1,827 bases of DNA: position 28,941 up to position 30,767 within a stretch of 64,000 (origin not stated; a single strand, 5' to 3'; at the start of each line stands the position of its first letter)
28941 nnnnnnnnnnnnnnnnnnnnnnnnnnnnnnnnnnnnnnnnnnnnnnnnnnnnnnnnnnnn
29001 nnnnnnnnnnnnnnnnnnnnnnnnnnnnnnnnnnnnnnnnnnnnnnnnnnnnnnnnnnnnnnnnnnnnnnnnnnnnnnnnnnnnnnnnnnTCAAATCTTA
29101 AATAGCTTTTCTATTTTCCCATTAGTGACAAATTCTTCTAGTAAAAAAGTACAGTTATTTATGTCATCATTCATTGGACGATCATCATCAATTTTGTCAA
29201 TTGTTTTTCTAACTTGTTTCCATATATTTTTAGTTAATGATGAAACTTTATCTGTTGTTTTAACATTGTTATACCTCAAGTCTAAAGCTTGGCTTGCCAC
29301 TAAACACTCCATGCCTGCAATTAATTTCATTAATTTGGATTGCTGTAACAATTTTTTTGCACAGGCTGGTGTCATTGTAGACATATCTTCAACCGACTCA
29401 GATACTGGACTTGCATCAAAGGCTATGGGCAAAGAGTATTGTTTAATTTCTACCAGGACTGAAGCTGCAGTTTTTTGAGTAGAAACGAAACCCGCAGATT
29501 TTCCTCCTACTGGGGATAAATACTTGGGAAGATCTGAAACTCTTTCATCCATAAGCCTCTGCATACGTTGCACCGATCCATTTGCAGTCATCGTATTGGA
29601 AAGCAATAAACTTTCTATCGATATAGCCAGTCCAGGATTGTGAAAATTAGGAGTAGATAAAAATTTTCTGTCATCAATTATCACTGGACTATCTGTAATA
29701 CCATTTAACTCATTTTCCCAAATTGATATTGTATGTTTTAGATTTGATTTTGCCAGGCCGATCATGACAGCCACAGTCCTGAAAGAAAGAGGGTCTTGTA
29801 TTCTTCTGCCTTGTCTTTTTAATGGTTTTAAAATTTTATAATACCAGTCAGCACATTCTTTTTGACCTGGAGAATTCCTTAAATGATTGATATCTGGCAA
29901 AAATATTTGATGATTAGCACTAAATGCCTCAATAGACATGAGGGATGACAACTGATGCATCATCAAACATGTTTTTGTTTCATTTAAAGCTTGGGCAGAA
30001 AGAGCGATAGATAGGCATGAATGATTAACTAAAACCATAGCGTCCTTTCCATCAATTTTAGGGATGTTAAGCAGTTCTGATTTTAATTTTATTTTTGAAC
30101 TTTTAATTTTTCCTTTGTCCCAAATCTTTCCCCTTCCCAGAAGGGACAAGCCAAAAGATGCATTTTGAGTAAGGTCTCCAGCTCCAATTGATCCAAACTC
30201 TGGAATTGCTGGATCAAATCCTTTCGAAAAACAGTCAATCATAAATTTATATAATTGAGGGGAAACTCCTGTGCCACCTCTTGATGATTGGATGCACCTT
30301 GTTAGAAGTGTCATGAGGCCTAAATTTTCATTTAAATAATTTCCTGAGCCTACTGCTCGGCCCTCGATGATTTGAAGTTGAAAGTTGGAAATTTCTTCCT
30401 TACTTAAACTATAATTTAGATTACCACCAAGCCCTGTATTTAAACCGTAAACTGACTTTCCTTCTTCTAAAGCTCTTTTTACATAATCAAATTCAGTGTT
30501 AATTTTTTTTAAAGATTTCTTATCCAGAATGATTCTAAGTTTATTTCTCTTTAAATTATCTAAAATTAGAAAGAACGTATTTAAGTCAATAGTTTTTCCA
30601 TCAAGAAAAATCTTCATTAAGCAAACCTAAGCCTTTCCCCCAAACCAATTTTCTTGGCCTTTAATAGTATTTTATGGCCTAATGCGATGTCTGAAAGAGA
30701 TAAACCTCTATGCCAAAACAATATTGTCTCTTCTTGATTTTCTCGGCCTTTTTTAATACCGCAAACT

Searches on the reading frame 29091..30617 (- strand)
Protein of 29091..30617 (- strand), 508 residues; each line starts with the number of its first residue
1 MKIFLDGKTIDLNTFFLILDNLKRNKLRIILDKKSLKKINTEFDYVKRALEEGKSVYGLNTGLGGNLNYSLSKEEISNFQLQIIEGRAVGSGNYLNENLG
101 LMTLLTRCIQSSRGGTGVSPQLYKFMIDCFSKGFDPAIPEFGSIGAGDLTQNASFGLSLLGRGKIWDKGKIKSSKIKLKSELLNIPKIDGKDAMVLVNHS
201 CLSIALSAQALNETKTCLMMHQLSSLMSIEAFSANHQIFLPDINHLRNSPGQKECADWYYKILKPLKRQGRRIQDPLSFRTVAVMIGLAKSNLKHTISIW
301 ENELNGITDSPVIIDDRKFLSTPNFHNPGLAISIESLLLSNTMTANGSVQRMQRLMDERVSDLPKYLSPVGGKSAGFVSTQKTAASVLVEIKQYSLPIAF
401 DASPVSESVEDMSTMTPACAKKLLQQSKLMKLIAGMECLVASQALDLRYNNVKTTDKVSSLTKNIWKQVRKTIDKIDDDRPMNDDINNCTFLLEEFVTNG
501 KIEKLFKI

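Call 8: search_protein_families(library=pfam, proteins=[window:29091-30617:-])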
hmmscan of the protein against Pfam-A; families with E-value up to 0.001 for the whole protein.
window:29091-30617:- (508 aa): 1 family
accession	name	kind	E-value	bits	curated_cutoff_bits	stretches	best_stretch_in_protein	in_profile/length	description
PF00221.24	Lyase_aromatic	-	1.3e-98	331.2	27.3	1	24-471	11-466/466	Aromatic amino acid lyase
